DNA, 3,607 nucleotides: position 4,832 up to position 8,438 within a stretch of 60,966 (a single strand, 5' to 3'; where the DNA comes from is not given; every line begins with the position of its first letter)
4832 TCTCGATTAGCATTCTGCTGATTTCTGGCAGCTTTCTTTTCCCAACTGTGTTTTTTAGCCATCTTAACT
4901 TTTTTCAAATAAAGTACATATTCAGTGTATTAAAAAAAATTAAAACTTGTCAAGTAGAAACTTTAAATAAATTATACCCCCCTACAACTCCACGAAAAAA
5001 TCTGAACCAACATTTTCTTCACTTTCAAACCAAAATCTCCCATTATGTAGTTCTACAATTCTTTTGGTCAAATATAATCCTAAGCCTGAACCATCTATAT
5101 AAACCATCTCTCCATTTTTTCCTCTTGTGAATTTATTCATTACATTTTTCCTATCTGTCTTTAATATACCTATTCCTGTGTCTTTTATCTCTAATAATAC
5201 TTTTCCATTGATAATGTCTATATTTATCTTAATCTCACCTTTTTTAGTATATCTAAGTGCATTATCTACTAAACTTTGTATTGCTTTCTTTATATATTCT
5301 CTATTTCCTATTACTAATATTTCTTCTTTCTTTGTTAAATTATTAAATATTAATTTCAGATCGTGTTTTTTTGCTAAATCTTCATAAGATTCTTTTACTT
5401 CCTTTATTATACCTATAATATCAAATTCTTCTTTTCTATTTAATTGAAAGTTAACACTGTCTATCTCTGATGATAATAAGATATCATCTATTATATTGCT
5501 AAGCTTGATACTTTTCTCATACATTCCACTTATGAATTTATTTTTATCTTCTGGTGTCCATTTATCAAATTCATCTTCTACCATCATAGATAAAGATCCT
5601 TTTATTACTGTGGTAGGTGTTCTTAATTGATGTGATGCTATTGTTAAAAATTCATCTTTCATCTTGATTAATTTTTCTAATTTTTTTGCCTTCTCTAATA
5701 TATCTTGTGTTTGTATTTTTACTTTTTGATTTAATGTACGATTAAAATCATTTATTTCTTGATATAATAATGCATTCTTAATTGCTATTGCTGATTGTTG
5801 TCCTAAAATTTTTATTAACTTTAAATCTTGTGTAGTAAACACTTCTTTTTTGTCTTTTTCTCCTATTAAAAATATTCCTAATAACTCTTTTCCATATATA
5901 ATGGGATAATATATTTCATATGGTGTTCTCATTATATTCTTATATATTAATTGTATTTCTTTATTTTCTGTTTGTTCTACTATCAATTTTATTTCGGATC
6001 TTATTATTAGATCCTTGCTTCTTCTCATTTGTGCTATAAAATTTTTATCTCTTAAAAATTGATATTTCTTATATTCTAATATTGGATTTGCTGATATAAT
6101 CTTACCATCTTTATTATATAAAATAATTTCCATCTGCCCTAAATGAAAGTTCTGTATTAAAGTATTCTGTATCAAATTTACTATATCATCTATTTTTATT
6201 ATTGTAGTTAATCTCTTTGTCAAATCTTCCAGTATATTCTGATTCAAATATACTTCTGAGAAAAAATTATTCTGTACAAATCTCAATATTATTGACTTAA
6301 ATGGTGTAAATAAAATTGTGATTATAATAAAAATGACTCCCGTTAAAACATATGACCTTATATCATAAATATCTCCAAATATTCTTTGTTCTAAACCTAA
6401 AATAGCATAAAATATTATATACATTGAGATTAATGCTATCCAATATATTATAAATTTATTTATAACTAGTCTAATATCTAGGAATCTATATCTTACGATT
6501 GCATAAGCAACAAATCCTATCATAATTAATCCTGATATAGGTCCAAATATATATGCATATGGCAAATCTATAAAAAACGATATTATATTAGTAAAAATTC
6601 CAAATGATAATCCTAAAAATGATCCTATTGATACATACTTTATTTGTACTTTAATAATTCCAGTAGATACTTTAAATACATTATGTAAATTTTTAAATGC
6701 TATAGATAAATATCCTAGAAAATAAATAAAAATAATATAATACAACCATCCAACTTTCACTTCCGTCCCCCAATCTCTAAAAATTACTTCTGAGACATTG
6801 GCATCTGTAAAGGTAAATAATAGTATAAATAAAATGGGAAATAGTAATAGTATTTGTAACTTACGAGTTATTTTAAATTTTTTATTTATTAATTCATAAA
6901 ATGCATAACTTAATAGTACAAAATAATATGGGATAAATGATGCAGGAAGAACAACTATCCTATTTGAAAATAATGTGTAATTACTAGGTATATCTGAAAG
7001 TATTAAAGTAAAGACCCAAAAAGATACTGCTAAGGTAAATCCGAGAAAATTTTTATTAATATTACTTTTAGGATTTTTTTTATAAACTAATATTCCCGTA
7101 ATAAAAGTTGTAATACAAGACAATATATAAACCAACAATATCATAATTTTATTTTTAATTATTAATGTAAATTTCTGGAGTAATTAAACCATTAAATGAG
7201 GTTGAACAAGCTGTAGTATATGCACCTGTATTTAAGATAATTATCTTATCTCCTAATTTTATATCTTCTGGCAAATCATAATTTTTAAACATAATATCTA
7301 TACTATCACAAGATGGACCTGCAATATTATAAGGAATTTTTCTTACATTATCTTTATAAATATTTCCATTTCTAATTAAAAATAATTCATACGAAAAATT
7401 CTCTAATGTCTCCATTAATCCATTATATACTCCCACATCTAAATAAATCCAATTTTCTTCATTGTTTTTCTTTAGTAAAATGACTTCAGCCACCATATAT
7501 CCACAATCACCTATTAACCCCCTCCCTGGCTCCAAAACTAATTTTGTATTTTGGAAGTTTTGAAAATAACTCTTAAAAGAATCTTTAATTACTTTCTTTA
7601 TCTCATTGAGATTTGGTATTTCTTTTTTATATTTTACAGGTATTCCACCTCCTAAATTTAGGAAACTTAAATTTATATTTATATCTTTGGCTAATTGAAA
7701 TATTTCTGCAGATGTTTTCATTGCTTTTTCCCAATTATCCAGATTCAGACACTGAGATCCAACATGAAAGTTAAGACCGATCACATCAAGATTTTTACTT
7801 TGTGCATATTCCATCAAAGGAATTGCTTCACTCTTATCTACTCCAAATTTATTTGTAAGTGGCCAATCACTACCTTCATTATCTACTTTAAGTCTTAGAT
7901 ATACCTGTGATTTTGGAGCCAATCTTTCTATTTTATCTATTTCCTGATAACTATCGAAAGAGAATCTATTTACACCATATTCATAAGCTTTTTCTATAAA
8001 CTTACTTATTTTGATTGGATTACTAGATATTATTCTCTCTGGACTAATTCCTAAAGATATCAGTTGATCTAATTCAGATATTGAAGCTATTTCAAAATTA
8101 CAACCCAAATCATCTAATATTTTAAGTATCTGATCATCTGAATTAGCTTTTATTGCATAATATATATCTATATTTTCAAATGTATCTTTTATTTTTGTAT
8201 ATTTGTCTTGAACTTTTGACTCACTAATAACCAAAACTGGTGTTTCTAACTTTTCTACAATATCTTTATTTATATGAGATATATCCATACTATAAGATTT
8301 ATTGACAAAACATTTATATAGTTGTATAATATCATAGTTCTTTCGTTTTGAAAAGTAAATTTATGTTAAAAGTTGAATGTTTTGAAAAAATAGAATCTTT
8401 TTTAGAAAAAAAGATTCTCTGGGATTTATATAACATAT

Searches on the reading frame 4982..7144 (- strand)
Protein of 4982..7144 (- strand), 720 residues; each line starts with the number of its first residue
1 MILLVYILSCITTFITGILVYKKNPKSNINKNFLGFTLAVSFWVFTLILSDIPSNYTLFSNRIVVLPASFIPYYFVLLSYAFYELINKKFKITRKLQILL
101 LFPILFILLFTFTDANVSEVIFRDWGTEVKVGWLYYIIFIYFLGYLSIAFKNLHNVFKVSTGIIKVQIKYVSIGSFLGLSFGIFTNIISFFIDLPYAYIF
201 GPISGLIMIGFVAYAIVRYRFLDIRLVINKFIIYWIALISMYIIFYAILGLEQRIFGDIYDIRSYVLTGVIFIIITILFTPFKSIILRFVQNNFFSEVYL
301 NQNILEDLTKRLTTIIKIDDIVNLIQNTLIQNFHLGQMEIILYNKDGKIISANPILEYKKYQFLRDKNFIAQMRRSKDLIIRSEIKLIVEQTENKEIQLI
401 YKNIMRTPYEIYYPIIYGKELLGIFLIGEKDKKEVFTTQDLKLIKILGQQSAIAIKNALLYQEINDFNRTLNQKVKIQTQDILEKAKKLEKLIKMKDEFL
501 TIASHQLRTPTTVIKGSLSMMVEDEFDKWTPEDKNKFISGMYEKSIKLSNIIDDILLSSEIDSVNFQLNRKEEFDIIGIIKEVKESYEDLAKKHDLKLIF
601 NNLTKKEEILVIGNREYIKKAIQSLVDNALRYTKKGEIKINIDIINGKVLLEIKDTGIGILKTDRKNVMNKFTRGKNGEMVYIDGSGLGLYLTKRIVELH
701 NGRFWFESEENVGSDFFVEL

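Call 3: search_protein_families(library=pfam, proteins=[window:4982-7144:-], max_evalue=0.1)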
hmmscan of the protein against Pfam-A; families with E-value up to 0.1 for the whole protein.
window:4982-7144:- (720 aa): 6 families
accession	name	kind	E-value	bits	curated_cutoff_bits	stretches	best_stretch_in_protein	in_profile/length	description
PF02518.31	HATPase_c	-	2.4e-21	76.7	26.4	1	615-720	3-107/111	Histidine kinase-, DNA gyrase B-, and HSP90-like ATPase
PF00512.31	HisKA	-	7.2e-11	42.4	26.9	1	495-563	1-65/66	His Kinase A (phospho-acceptor) domain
PF13185.12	GAF_2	-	0.00011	22.9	28.6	1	407-455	91-135/136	GAF domain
PF13492.12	GAF_3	-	0.0028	18.5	27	1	411-457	84-129/129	GAF domain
PF23253.1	KH_PARP14_6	-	0.013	16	27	1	581-623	19-60/68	PARP14, sixth type I KH domain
PF15714.11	SpoVT_C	-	0.056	14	27.5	0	381-446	53-118/128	Stage V sporulation protein T C-terminal, transcription factor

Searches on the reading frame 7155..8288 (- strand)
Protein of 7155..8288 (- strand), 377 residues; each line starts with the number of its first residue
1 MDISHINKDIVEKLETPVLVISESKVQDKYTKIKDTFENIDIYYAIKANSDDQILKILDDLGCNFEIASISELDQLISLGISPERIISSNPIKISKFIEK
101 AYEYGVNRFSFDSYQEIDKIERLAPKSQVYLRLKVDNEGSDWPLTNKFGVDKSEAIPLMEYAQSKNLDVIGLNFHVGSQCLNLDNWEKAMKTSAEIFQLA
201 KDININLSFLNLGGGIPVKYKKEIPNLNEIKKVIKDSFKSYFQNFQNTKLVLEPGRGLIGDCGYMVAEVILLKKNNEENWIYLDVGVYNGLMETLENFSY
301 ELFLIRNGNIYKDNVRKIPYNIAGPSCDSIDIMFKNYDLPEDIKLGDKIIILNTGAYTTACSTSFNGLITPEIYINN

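Call 3: search_protein_families(library=pfam, proteins=[window:7155-8288:-], max_evalue=0.1)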
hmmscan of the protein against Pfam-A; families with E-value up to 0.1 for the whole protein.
window:7155-8288:- (377 aa): 2 families
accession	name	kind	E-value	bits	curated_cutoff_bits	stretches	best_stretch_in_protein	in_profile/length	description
PF02784.22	Orn_Arg_deC_N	-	1.4e-59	201.9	23.4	1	24-258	2-245/247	Pyridoxal-dependent decarboxylase, pyridoxal binding domain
PF00278.28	Orn_DAP_Arg_deC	-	1e-17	64.6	23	1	191-355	5-95/95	Pyridoxal-dependent decarboxylase, C-terminal sheet domain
